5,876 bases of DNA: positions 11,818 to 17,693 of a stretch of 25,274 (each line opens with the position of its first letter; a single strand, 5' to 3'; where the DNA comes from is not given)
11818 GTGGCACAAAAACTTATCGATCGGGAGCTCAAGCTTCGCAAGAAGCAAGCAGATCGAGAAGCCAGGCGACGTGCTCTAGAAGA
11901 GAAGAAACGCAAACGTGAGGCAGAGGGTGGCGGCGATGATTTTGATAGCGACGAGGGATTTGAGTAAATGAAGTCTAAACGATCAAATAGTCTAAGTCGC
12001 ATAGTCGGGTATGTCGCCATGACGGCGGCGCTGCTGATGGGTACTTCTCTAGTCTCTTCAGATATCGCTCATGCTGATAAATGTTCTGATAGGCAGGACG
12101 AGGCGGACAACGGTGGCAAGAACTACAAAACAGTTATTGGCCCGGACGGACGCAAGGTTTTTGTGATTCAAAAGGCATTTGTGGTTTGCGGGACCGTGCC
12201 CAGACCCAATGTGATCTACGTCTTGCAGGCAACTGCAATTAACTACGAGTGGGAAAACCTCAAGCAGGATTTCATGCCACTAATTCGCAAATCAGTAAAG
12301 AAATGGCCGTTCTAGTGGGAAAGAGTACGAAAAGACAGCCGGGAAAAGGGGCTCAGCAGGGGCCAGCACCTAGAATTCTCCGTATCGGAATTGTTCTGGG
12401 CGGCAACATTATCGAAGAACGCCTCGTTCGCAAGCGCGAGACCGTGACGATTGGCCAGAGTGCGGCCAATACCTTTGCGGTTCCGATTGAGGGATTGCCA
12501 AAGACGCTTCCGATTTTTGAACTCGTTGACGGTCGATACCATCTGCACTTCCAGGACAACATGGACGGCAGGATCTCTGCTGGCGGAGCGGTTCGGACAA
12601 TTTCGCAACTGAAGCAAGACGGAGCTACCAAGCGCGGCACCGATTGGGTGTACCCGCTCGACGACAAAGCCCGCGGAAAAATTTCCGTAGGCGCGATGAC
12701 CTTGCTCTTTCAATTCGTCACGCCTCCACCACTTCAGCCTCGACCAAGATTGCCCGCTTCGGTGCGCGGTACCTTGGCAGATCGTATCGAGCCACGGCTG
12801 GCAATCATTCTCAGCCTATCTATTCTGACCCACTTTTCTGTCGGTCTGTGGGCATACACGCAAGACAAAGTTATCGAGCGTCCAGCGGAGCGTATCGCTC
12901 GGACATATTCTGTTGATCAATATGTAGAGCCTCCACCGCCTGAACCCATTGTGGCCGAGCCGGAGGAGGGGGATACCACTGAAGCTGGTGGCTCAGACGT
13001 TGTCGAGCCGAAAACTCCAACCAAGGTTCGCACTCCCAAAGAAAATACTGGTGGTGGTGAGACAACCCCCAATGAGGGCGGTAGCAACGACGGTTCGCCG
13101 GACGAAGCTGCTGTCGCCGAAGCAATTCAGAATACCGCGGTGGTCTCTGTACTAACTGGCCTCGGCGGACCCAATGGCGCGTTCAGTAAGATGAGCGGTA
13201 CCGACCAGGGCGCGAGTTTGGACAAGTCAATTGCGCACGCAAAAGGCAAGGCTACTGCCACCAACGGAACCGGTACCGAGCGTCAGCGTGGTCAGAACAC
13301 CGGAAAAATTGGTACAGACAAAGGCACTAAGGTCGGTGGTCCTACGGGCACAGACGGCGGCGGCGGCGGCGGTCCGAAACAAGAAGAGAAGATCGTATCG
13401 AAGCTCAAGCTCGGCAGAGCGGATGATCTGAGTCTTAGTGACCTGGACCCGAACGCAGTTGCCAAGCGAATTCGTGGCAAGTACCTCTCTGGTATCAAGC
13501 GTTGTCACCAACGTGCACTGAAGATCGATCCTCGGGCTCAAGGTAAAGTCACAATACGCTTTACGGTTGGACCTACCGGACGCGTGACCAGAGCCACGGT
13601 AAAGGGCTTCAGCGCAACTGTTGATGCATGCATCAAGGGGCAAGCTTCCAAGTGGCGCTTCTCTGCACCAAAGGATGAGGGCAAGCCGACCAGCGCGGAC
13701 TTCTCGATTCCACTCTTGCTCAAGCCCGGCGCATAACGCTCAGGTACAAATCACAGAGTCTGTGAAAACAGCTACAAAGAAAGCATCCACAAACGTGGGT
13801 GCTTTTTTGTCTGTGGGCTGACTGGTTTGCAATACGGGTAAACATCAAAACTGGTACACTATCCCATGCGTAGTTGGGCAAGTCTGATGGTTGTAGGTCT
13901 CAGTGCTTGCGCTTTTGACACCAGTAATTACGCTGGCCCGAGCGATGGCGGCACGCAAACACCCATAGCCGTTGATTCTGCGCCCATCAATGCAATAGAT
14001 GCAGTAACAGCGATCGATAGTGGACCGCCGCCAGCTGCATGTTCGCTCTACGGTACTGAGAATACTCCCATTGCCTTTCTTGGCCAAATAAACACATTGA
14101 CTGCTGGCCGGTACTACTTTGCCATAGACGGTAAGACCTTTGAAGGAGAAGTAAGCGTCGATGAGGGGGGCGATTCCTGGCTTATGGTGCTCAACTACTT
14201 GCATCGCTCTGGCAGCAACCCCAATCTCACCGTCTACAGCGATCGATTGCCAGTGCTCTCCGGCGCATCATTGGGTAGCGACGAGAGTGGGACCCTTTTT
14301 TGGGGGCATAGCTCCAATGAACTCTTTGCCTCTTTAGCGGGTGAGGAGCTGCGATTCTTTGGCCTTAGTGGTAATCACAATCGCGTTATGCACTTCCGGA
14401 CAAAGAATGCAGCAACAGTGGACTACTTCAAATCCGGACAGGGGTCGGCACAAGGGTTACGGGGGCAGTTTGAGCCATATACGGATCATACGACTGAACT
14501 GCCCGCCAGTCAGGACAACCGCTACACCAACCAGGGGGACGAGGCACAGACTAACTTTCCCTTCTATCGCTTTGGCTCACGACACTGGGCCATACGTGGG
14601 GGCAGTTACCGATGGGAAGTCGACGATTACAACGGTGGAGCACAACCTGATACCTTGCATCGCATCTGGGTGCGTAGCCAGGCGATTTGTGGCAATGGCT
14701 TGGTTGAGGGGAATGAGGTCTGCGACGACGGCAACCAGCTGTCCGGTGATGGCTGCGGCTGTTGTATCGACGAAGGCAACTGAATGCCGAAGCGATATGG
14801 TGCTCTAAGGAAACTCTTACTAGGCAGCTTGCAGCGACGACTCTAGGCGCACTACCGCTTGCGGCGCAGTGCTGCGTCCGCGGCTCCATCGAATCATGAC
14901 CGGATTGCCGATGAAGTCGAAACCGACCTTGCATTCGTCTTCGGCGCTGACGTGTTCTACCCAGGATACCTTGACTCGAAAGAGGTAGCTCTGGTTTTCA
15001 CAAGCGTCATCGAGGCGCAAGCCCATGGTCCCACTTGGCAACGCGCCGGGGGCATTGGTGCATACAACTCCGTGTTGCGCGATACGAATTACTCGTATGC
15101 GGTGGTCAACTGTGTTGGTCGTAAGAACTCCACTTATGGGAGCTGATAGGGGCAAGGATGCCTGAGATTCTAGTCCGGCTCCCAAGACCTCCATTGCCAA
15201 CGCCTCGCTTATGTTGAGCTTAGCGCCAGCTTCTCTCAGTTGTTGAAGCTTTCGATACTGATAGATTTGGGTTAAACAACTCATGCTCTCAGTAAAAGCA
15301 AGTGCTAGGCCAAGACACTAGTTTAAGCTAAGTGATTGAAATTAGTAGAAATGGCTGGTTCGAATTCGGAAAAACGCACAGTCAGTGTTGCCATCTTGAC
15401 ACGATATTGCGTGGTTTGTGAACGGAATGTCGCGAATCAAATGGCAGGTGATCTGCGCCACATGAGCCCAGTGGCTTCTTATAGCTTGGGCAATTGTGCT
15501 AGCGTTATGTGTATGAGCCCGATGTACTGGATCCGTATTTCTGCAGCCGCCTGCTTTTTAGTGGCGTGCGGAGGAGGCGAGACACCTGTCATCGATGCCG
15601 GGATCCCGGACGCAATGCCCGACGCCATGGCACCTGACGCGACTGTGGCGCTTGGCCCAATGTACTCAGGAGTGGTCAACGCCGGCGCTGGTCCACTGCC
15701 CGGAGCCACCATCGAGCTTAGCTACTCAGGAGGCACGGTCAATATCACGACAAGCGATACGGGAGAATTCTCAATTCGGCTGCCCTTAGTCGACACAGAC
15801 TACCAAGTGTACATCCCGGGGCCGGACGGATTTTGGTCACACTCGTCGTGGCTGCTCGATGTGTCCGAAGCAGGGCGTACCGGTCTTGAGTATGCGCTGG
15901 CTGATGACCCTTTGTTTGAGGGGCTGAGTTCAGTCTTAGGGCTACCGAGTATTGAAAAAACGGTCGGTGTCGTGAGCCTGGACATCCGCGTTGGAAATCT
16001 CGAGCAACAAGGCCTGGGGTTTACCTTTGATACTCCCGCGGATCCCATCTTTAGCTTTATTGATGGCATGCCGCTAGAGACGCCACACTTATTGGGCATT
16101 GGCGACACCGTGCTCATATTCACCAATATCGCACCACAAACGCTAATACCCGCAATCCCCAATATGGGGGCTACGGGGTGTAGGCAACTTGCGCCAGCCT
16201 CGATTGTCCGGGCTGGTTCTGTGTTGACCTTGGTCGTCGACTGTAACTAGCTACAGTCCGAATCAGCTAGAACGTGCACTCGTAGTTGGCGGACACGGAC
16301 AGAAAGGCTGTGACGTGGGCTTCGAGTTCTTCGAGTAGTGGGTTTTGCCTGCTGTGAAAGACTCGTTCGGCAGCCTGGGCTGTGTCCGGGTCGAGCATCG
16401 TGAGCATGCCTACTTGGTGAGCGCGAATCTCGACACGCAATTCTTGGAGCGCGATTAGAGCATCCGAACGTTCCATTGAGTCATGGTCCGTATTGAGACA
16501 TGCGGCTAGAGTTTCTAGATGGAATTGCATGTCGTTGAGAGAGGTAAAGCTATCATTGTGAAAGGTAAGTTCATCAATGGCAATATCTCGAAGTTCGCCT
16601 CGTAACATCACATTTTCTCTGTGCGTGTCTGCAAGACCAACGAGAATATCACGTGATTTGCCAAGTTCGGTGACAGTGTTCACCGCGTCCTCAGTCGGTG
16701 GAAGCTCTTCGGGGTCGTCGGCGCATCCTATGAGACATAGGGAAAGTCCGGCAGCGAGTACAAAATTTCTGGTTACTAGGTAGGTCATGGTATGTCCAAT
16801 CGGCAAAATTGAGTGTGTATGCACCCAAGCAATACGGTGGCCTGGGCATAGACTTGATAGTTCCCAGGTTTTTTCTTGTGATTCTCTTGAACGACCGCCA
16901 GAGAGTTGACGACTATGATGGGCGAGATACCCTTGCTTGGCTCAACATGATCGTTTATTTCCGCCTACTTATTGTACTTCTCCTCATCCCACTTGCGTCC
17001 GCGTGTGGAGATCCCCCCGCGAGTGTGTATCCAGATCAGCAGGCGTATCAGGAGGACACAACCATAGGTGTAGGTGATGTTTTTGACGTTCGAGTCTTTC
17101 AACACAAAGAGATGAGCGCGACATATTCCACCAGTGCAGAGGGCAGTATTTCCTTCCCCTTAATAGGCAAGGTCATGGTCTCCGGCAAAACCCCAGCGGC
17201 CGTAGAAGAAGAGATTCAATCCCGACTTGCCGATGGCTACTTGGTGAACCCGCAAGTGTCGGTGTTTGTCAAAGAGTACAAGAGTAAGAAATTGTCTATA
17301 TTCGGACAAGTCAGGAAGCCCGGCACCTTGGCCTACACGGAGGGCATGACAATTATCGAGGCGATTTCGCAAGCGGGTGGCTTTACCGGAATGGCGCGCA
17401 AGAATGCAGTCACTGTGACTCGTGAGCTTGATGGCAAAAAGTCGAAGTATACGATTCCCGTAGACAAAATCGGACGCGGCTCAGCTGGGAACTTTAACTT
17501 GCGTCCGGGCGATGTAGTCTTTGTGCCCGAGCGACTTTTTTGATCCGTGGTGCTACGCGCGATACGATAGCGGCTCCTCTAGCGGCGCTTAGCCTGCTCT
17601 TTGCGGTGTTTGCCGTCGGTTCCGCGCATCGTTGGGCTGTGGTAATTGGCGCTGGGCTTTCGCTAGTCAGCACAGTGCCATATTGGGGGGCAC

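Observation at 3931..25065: Glt/Nfs-like machine next to a Wza-Wzc polysaccharide operon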

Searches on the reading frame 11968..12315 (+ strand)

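Call 3: search_protein_families(library=pfam, proteins=[window:11968-12315:+], max_evalue=0.01)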
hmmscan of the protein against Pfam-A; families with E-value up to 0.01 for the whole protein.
window:11968-12315:+ (115 aa): 0 families

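Call 5: search_protein_families(library=ncbifam, proteins=[window:11968-12315:+], max_evalue=0.01)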
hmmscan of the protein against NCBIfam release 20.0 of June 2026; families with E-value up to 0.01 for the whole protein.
window:11968-12315:+ (115 aa): 0 families

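Call 85: search_protein_families(library=ncbifam, proteins=[window:11968-12315:+], max_evalue=1)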
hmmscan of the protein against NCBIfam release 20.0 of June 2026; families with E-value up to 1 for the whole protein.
window:11968-12315:+ (115 aa): 0 families

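Call 86: search_protein_families(library=pfam, proteins=[window:11968-12315:+], max_evalue=1)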
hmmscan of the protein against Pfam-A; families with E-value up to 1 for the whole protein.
window:11968-12315:+ (115 aa): 1 family
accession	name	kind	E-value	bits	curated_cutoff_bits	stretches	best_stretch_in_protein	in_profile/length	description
PF12160.13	Fibrinogen_aC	-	0.23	11.9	22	1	54-65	23-34/68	Fibrinogen alpha C domain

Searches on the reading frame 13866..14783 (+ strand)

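Call 4: search_protein_families(library=pfam, proteins=[window:13866-14783:+], max_evalue=0.01)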
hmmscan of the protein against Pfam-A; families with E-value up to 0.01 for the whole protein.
window:13866-14783:+ (305 aa): 1 family
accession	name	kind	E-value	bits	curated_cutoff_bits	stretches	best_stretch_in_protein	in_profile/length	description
PF13948.11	DUF4215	-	1.7e-06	28.7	27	1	272-300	18-46/47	Domain of unknown function (DUF4215)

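Call 5: search_protein_families(library=ncbifam, proteins=[window:13866-14783:+], max_evalue=0.01)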
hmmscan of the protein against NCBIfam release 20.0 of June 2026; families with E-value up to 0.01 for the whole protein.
window:13866-14783:+ (305 aa): 1 family
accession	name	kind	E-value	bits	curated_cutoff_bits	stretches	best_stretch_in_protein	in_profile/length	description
TIGR02232.1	myxo_disulf_rpt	repeat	1.8e-06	27.6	20.8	1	275-298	4-27/38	cysteine-rich acidic repeat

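Call 86: search_protein_families(library=pfam, proteins=[window:13866-14783:+], max_evalue=1)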
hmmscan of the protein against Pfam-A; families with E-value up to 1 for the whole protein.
window:13866-14783:+ (305 aa): 1 family
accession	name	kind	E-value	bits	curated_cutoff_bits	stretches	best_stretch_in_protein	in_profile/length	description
PF13948.11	DUF4215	-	1.7e-06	28.7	27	1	272-300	18-46/47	Domain of unknown function (DUF4215)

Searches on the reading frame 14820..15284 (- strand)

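Call 4: search_protein_families(library=pfam, proteins=[window:14820-15284:-], max_evalue=0.01)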
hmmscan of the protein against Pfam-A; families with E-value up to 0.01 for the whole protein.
window:14820-15284:- (154 aa): 0 families

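Call 5: search_protein_families(library=ncbifam, proteins=[window:14820-15284:-], max_evalue=0.01)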
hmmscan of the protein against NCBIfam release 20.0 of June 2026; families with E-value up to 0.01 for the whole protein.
window:14820-15284:- (154 aa): 0 families

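Call 86: search_protein_families(library=pfam, proteins=[window:14820-15284:-], max_evalue=1)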
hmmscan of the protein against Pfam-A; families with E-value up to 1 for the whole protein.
window:14820-15284:- (154 aa): 1 family
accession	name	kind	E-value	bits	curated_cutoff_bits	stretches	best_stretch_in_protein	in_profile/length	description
PF04612.17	T2SSM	-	0.1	13.2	27.8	1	13-72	47-105/160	Type II secretion system (T2SS), protein M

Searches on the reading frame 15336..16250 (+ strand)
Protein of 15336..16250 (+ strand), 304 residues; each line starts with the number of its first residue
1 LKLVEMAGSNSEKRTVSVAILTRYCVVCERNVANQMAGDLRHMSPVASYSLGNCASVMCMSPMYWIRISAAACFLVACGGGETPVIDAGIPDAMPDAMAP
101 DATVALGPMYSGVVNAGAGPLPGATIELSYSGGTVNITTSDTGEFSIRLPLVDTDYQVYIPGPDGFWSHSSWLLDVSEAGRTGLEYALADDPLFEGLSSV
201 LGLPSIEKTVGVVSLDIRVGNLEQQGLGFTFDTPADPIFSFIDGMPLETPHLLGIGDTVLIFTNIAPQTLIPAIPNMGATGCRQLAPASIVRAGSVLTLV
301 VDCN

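Call 4: search_protein_families(library=pfam, proteins=[window:15336-16250:+], max_evalue=0.01)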
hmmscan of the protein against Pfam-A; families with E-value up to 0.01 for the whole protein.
window:15336-16250:+ (304 aa): 1 family
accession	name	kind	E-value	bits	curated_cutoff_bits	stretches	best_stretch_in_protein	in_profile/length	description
PF13620.12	CarboxypepD_reg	-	2.9e-05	24.8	32.3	1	113-171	5-64/82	Carboxypeptidase regulatory-like domain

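Call 5: search_protein_families(library=ncbifam, proteins=[window:15336-16250:+], max_evalue=0.01)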
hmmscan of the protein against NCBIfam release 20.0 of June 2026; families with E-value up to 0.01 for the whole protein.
window:15336-16250:+ (304 aa): 0 families

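Call 86: search_protein_families(library=pfam, proteins=[window:15336-16250:+], max_evalue=1)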
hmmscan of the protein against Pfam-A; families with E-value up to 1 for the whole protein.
window:15336-16250:+ (304 aa): 2 families
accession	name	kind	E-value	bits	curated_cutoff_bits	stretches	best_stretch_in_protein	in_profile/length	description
PF13620.12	CarboxypepD_reg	-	2.9e-05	24.8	32.3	1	113-171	5-64/82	Carboxypeptidase regulatory-like domain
PF13715.12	CarbopepD_reg_2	-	0.23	12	32.2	1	111-149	2-40/88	CarboxypepD_reg-like domain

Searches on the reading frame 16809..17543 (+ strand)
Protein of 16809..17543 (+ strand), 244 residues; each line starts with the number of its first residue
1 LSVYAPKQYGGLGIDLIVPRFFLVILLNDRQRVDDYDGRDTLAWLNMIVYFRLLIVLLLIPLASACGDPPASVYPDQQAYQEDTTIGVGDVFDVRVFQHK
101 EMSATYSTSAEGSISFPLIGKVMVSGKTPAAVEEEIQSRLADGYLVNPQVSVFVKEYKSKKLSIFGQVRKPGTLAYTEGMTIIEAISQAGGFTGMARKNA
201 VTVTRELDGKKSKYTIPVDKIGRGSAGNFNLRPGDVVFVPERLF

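Call 4: search_protein_families(library=pfam, proteins=[window:16809-17543:+], max_evalue=0.01)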
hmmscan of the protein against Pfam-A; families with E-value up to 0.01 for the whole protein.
window:16809-17543:+ (244 aa): 3 families
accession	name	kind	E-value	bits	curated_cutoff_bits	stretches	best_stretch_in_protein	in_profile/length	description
PF02563.21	Poly_export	-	1.7e-22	79.8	28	1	81-154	4-76/77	Polysaccharide biosynthesis/export protein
PF22461.2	SLBB_2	-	2.7e-17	63.1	27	1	160-239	1-79/79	SLBB domain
PF10531.15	SLBB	-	1.9e-10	40.9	27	1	164-210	4-50/55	SLBB domain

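Call 6: search_protein_families(library=ncbifam, proteins=[window:16809-17543:+], max_evalue=0.001)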
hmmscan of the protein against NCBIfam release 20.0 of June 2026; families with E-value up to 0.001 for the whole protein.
window:16809-17543:+ (244 aa): 4 families
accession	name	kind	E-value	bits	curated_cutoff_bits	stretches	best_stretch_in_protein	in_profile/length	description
TIGR03027.2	pepcterm_export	equivalog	3.6e-34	117.9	180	1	85-244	4-169/169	XrtA/PEP-CTERM system exopolysaccharide export protein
NF041843.1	EpsY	equivalog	9.7e-31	106.6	320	1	52-239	17-210/211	exopolysaccharide export protein EpsY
TIGR03028.1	EpsE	equivalog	2.1e-29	102.5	262.65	1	83-240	1-160/239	polysaccharide export protein EpsE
NF011658.0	PRK15078.1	subfamily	1.9e-25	89.4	333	1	78-240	79-250/380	polysaccharide export protein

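Call 36: search_solved_structures(query=window:16809-17543:+, max_evalue=0.001, show_alignments=1)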
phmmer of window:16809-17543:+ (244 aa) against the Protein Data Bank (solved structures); distinct sequences matched with E-value up to 0.001: 9.
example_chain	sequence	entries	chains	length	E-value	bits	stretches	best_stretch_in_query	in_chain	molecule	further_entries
9n9a_A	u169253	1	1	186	3.4e-46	161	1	76-244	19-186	Polysaccharide export protein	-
2w8i_A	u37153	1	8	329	1.9e-22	83.3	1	84-241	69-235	PUTATIVE OUTER MEMBRANE LIPOPROTEIN WZA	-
26gs_O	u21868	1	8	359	2.3e-22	83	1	84-241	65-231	Putative polysaccharide export protein Wza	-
2j58_A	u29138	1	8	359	2.5e-22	82.9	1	83-241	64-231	OUTER MEMBRANE LIPOPROTEIN WZA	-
9xgv_C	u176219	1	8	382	2.9e-22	82.7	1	84-241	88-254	Putative polysaccharide export protein Wza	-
9r60_A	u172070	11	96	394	3.3e-22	82.5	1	84-241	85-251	Putative polysaccharide export protein Wza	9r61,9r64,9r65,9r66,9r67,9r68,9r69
2w8h_A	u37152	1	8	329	5.3e-22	81.8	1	83-241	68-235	PUTATIVE OUTER MEMBRANE LIPOPROTEIN WZA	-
7xfd_A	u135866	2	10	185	3.6e-19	72.6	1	84-241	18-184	Polysaccharide export protein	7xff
9v6l_D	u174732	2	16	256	1.4e-10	44.5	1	105-242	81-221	Biofilm formation protein PslD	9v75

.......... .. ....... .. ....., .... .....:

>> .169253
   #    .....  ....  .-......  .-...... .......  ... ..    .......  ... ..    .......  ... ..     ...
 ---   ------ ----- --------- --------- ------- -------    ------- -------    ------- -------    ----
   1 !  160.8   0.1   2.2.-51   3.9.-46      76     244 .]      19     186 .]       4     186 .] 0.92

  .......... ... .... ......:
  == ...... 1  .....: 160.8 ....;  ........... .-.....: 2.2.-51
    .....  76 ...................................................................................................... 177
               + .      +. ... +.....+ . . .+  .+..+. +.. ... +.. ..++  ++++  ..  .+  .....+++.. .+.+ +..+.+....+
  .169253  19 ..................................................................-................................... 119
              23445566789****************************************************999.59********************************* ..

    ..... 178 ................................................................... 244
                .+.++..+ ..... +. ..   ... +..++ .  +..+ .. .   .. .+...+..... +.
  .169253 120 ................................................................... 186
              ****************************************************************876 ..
